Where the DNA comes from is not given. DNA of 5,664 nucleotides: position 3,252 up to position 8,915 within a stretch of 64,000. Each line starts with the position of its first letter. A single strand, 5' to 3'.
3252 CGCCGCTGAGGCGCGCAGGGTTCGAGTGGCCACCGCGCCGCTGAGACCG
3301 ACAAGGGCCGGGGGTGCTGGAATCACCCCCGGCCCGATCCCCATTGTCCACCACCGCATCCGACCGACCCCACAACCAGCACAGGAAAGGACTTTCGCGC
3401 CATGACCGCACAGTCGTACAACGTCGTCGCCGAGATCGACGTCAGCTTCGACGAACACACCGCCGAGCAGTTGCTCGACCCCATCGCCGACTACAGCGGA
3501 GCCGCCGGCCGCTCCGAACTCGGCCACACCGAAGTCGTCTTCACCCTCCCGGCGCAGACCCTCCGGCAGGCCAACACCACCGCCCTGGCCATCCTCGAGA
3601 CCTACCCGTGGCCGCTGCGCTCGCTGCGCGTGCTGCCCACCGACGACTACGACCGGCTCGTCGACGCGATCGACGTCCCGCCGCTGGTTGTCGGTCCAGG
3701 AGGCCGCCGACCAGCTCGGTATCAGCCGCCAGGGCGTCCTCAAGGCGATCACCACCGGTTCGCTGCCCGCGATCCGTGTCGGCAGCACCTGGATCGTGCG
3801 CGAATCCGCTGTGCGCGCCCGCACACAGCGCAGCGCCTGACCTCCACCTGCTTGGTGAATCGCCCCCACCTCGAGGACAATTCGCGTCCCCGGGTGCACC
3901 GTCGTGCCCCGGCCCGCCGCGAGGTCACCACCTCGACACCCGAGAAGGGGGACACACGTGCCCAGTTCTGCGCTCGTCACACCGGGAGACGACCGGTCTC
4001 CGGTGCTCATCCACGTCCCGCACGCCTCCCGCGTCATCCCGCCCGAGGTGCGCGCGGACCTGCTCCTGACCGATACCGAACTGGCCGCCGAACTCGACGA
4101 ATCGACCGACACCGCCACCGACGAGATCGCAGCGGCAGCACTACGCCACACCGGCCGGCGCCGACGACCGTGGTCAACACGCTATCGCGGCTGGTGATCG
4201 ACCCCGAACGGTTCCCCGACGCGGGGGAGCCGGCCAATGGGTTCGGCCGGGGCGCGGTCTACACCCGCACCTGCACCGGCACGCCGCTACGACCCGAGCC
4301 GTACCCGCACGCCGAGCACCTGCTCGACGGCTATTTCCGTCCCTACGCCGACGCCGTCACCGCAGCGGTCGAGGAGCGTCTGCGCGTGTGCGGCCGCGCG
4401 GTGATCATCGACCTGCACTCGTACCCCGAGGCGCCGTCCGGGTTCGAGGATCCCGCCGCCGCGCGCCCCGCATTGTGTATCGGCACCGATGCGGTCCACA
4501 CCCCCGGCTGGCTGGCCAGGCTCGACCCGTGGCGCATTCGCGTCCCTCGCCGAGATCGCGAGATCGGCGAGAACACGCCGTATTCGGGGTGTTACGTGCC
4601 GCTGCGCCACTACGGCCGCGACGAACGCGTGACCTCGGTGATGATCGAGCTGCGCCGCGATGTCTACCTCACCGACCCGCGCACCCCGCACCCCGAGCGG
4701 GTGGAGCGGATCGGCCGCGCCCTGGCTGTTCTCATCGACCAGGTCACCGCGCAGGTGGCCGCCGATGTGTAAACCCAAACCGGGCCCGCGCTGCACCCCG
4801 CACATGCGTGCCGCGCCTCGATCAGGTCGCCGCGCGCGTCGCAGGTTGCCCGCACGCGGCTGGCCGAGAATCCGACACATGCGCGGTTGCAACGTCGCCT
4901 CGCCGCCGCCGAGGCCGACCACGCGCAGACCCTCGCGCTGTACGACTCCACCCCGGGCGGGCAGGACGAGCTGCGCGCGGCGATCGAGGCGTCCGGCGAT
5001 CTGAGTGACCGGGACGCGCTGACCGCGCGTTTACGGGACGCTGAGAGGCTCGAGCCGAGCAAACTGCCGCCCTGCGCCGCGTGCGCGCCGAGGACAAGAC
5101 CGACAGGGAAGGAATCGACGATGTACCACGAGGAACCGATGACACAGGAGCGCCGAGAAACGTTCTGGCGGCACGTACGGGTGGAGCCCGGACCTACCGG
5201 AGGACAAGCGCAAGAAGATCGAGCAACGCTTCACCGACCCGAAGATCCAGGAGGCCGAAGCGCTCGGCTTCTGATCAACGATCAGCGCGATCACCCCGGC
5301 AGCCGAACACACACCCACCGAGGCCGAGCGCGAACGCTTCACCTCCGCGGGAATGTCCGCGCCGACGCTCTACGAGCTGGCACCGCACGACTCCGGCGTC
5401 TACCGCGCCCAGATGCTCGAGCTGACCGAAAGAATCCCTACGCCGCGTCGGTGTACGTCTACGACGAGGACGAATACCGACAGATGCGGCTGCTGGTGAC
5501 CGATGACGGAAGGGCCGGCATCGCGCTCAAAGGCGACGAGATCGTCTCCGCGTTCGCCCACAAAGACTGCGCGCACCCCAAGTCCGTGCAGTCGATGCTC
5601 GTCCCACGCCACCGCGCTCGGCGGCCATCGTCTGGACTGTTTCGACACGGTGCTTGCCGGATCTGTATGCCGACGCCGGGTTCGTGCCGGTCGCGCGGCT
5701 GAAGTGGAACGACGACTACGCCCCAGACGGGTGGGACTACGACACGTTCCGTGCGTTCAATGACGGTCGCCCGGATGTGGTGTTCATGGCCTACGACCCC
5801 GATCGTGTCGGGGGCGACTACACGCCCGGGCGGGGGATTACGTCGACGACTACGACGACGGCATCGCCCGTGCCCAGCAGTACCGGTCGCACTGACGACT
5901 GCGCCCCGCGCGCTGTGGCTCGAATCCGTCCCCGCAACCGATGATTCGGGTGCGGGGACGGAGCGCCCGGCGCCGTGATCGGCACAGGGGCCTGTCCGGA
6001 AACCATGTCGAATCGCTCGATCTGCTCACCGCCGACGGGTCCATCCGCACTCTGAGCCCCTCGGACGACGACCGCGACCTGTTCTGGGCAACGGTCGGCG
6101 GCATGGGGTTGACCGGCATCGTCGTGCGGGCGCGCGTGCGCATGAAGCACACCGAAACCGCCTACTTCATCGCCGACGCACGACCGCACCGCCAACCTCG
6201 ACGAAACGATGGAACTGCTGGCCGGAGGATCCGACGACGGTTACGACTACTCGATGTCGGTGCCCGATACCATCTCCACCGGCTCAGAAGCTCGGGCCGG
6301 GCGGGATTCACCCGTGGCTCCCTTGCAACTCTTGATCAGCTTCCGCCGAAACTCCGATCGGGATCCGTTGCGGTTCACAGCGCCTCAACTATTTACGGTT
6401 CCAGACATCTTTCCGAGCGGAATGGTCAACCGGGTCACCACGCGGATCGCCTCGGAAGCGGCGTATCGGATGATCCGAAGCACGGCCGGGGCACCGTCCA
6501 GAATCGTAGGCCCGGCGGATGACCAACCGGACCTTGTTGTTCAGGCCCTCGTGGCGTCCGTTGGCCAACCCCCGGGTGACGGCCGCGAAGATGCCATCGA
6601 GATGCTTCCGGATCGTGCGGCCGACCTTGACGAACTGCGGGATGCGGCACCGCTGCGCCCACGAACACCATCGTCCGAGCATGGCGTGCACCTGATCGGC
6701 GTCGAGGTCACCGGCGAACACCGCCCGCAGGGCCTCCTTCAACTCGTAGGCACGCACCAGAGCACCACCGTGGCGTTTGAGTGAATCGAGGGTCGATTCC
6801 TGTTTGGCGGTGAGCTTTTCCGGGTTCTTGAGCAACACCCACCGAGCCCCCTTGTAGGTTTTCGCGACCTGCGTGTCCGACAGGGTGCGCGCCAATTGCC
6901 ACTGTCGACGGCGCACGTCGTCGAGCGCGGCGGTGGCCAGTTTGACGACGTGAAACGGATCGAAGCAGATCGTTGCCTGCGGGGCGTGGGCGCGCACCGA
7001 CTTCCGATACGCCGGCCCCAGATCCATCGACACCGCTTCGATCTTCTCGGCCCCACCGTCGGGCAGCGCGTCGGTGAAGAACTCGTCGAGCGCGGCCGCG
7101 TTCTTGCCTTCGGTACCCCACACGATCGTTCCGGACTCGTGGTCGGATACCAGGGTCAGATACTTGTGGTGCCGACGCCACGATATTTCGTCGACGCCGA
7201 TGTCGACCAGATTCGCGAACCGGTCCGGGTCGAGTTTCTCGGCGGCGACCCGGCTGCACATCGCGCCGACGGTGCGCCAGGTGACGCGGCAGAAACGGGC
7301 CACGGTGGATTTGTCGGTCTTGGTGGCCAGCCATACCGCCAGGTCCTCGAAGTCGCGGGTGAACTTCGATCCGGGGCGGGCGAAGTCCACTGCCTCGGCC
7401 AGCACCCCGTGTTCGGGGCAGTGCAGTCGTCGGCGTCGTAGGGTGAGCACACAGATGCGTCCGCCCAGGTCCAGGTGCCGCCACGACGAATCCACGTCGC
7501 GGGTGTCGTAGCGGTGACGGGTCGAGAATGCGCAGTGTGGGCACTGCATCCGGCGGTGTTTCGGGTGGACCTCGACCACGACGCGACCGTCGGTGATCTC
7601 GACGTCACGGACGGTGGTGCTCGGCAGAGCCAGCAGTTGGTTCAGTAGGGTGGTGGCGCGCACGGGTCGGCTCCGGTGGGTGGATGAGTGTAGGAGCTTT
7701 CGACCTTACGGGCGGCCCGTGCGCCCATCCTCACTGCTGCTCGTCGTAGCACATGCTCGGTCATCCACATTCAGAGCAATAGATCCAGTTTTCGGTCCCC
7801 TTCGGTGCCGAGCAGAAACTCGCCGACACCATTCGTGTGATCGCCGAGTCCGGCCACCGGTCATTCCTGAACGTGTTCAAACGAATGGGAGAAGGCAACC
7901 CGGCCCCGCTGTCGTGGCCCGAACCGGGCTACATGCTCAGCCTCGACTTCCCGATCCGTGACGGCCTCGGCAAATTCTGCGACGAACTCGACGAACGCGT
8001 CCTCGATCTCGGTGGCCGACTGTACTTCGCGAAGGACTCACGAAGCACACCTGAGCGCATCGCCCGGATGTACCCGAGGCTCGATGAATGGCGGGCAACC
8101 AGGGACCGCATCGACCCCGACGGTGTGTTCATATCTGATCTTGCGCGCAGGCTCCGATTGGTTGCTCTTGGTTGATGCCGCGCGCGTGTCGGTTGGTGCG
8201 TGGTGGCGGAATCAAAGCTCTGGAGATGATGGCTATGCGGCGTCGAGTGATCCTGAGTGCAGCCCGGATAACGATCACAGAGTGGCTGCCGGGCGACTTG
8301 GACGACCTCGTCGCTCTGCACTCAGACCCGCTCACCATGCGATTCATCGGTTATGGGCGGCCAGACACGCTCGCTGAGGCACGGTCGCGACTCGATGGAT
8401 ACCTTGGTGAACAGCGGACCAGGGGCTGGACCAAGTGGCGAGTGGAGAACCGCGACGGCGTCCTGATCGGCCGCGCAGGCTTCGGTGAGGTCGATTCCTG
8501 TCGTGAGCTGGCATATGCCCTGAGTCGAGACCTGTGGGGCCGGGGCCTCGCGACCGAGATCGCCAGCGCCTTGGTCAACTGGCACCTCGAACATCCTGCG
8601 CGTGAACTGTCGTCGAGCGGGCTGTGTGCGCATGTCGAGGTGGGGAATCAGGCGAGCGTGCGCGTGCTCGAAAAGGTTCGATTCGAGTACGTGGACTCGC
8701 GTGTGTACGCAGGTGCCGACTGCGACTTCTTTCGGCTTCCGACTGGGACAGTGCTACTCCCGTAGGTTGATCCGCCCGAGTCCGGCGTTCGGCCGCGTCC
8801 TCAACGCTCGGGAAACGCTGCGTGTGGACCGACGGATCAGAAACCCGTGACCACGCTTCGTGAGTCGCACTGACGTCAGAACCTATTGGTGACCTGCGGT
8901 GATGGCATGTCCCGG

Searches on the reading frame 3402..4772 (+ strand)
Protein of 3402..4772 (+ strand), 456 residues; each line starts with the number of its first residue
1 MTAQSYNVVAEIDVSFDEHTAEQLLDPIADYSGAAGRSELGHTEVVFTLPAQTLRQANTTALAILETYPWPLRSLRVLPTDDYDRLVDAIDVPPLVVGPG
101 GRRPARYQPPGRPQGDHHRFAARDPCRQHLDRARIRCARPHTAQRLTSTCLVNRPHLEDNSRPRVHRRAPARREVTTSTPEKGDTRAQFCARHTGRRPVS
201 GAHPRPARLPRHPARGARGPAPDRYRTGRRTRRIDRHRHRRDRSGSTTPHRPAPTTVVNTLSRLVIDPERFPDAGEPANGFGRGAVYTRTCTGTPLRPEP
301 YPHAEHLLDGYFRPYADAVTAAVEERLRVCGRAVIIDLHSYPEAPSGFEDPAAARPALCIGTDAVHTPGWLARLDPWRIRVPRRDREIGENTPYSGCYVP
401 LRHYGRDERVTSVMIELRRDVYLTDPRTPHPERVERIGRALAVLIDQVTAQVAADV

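Call 9: search_protein_families(library=pfam, proteins=[window:3402-4772:+], max_evalue=0.01)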
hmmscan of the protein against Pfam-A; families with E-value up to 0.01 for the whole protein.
window:3402-4772:+ (456 aa): 1 family
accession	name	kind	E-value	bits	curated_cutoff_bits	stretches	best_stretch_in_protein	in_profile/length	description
PF05013.17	FGase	-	2.9e-31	109.8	28.9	1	254-423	50-219/219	N-formylglutamate amidohydrolase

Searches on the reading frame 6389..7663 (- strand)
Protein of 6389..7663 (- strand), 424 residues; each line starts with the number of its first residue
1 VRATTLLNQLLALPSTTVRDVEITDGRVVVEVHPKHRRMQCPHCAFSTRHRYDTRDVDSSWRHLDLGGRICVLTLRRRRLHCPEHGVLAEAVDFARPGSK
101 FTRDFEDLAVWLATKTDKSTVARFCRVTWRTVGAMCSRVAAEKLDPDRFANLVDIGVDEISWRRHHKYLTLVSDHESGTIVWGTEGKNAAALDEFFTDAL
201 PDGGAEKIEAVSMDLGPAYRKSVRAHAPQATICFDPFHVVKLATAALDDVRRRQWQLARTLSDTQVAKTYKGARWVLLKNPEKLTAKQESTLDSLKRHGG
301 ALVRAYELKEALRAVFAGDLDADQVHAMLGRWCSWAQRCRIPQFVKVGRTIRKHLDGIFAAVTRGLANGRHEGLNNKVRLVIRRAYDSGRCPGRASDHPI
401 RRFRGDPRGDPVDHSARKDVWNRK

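Call 9: search_protein_families(library=pfam, proteins=[window:6389-7663:-], max_evalue=0.01)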
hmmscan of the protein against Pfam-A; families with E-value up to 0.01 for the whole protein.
window:6389-7663:- (424 aa): 4 families
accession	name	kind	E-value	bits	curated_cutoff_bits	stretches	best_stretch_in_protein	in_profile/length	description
PF01610.23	DDE_Tnp_ISL3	-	5.1e-66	223.3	23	1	155-386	1-228/240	Transposase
PF13542.12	HTH_Tnp_ISL3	-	4.7e-13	48.8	27.4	1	90-139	1-50/51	Helix-turn-helix domain of transposase family ISL3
PF14690.11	Zn_ribbon_ISL3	-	3.1e-08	34.3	25.5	1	38-85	2-47/47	zinc-finger of transposase IS204/IS1001/IS1096/IS1165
PF23611.1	zf-C2H2_16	-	0.008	16.6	27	1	40-52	2-14/26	C2H2 zinc finger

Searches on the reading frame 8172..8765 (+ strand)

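Call 9: search_protein_families(library=pfam, proteins=[window:8172-8765:+], max_evalue=0.01)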
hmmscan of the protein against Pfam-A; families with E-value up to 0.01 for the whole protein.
window:8172-8765:+ (197 aa): 2 families
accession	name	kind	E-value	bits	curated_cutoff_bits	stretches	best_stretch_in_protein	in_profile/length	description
PF13302.13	Acetyltransf_3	-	6.1e-25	89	25.4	1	32-172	1-138/138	Acetyltransferase (GNAT) domain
PF00583.31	Acetyltransf_1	-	8.7e-07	29.7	20.7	1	80-168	30-113/116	Acetyltransferase (GNAT) family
